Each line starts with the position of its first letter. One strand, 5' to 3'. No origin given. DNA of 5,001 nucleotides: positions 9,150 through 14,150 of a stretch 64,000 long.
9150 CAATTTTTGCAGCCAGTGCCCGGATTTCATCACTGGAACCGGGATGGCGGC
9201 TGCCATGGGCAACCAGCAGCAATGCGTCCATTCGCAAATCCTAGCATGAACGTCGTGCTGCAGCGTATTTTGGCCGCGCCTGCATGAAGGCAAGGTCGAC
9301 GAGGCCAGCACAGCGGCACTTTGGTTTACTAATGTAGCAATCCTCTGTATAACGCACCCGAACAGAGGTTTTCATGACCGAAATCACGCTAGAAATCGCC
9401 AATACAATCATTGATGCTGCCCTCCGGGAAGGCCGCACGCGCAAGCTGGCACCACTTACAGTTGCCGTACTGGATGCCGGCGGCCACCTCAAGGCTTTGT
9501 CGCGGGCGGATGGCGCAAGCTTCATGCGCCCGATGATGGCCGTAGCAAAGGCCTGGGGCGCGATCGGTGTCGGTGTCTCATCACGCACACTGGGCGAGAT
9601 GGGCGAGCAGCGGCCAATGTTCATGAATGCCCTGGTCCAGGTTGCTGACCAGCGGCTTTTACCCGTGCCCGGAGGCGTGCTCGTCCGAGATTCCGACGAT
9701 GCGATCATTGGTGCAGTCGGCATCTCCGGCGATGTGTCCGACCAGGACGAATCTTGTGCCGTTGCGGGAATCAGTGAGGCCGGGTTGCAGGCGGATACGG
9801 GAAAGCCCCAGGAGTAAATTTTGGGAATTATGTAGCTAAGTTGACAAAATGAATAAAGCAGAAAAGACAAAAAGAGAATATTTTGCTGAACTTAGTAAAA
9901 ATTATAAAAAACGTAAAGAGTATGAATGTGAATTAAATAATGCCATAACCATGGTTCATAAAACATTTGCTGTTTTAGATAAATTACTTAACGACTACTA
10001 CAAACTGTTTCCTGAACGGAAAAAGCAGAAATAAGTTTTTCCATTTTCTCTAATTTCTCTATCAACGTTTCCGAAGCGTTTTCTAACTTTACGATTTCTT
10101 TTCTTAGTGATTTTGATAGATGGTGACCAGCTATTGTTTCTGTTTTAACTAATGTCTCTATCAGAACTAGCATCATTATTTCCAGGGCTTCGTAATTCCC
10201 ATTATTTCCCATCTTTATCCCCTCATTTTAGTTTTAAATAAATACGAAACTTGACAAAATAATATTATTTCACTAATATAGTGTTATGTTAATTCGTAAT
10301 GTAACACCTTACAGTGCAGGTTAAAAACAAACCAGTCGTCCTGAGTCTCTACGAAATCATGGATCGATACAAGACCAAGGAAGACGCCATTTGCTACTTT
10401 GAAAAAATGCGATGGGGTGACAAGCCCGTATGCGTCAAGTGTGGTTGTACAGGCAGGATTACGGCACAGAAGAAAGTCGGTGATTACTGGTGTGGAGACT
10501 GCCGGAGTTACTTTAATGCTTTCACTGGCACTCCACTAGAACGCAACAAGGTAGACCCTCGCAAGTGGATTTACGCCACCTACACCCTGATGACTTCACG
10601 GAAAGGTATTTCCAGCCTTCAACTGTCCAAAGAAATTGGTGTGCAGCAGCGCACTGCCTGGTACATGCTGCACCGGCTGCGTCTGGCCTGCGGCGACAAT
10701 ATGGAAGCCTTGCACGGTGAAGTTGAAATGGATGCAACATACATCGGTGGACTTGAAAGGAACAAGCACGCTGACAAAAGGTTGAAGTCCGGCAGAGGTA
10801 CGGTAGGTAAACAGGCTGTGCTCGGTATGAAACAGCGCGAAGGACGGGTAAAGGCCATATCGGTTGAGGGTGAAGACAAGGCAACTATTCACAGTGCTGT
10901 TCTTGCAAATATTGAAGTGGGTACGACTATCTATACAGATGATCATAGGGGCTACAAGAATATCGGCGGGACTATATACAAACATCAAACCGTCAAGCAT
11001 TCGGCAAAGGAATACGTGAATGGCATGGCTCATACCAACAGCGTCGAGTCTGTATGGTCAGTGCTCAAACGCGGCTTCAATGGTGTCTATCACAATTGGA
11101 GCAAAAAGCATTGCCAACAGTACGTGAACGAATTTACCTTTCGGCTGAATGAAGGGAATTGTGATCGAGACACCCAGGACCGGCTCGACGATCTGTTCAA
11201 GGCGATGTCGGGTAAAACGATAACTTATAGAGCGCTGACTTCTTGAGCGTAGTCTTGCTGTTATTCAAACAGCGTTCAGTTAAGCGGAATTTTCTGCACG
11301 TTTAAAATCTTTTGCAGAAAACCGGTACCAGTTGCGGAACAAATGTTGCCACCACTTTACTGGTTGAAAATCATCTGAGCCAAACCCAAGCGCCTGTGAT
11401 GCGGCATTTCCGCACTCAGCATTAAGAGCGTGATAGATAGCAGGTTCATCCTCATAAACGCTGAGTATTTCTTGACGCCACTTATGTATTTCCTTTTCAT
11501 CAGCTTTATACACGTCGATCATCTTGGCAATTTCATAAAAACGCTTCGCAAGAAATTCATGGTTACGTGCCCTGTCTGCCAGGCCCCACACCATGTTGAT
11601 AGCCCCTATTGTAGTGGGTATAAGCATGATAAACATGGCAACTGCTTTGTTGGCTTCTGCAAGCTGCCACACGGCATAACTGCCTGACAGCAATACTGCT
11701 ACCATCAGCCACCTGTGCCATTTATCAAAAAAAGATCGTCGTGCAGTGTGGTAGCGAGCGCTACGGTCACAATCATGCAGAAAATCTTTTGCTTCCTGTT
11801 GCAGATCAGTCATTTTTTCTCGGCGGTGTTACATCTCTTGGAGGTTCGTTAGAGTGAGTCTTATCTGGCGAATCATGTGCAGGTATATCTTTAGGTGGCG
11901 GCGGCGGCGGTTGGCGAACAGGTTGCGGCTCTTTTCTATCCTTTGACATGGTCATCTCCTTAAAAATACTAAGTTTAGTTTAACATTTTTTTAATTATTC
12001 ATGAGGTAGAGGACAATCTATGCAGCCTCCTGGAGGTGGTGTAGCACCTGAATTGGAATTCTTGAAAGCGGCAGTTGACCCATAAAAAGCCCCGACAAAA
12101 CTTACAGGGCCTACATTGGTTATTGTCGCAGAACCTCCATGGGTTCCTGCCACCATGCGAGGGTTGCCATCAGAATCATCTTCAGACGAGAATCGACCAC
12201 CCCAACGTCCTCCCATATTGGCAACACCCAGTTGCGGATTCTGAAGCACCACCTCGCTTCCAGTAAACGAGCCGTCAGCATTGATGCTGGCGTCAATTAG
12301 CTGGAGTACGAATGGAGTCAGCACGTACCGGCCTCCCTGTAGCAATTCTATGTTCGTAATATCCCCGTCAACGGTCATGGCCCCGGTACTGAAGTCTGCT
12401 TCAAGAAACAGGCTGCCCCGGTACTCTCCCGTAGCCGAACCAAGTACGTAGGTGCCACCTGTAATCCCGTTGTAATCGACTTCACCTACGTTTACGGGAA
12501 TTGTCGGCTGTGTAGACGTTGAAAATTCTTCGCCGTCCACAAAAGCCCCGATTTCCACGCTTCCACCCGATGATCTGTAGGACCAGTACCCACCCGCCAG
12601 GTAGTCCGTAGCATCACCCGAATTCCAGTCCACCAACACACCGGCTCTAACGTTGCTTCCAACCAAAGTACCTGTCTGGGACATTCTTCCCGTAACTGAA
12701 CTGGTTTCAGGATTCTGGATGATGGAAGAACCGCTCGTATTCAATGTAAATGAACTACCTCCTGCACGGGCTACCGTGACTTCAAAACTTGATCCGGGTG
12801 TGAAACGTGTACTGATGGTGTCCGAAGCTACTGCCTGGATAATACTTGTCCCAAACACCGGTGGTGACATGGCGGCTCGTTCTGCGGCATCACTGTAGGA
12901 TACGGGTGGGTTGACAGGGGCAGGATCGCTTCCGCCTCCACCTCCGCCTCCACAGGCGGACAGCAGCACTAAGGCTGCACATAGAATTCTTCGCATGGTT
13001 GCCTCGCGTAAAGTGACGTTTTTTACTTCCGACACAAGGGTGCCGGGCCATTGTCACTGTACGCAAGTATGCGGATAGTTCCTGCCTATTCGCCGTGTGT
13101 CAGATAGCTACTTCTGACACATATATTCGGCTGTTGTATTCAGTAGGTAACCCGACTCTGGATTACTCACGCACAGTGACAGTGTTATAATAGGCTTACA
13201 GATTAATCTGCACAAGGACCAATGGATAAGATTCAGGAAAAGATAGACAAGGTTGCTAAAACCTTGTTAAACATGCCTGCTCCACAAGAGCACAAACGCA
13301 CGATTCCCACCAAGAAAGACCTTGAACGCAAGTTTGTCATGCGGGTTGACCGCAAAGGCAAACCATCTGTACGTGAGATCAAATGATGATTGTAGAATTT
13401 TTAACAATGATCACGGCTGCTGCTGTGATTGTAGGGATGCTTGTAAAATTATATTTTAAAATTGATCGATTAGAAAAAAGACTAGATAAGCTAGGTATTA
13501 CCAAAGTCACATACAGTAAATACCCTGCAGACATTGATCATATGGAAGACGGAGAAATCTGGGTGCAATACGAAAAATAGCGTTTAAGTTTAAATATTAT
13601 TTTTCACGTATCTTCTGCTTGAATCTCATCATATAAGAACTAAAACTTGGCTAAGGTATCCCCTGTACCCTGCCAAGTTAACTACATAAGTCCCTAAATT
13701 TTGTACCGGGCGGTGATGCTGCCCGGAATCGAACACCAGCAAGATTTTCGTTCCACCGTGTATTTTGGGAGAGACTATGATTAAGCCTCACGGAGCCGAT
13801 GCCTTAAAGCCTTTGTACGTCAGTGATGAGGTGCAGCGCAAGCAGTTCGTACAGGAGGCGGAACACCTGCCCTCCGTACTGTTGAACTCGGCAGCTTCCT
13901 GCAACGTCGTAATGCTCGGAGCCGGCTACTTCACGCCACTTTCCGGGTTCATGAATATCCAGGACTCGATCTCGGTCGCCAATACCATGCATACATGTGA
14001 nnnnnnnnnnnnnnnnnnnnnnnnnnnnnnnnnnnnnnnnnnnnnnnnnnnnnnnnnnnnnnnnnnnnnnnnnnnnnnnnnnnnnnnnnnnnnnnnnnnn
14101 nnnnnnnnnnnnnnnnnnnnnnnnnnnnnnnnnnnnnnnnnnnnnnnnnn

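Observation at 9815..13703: AT-rich genomic island of about 3.9 kb bounded by a 9-bp direct repeat, between core genes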

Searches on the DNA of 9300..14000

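Call 52: search_rna_families(source=window, start=9300, end=14000, threshold=evalue, max_evalue=1)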
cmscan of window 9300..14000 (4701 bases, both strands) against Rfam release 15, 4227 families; matches with E-value up to 1: 1.
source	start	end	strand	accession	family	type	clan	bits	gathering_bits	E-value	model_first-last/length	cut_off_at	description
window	13357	13480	+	RF02848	RefB11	Gene; sRNA;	-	20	54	0.95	1-167/167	no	Enterococcus sRNA B11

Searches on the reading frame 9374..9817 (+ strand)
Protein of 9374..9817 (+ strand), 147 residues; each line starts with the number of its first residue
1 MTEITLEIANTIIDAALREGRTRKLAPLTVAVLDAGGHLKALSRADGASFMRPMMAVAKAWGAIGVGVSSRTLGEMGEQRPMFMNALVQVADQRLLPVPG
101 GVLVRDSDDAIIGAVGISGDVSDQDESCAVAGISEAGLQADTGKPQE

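Call 7: search_protein_families(library=pfam, proteins=[window:9374-9817:+], max_evalue=0.1)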
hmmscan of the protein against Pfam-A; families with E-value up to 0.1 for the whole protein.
window:9374-9817:+ (147 aa): 1 family
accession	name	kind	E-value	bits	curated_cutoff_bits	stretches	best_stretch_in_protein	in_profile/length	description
PF03928.20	HbpS-like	-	4.7e-30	104.7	25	1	4-133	1-127/128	Haem degrading protein HbpS-like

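Call 8: search_protein_families(library=ncbifam, proteins=[window:9374-9817:+], max_evalue=0.1)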
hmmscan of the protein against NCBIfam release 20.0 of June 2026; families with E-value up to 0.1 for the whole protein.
window:9374-9817:+ (147 aa): 1 family
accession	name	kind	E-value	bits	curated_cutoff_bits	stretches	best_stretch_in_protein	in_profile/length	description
NF007275.0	PRK09732.1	equivalog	2.8e-09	36.9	246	1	7-131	10-127/134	hypothetical protein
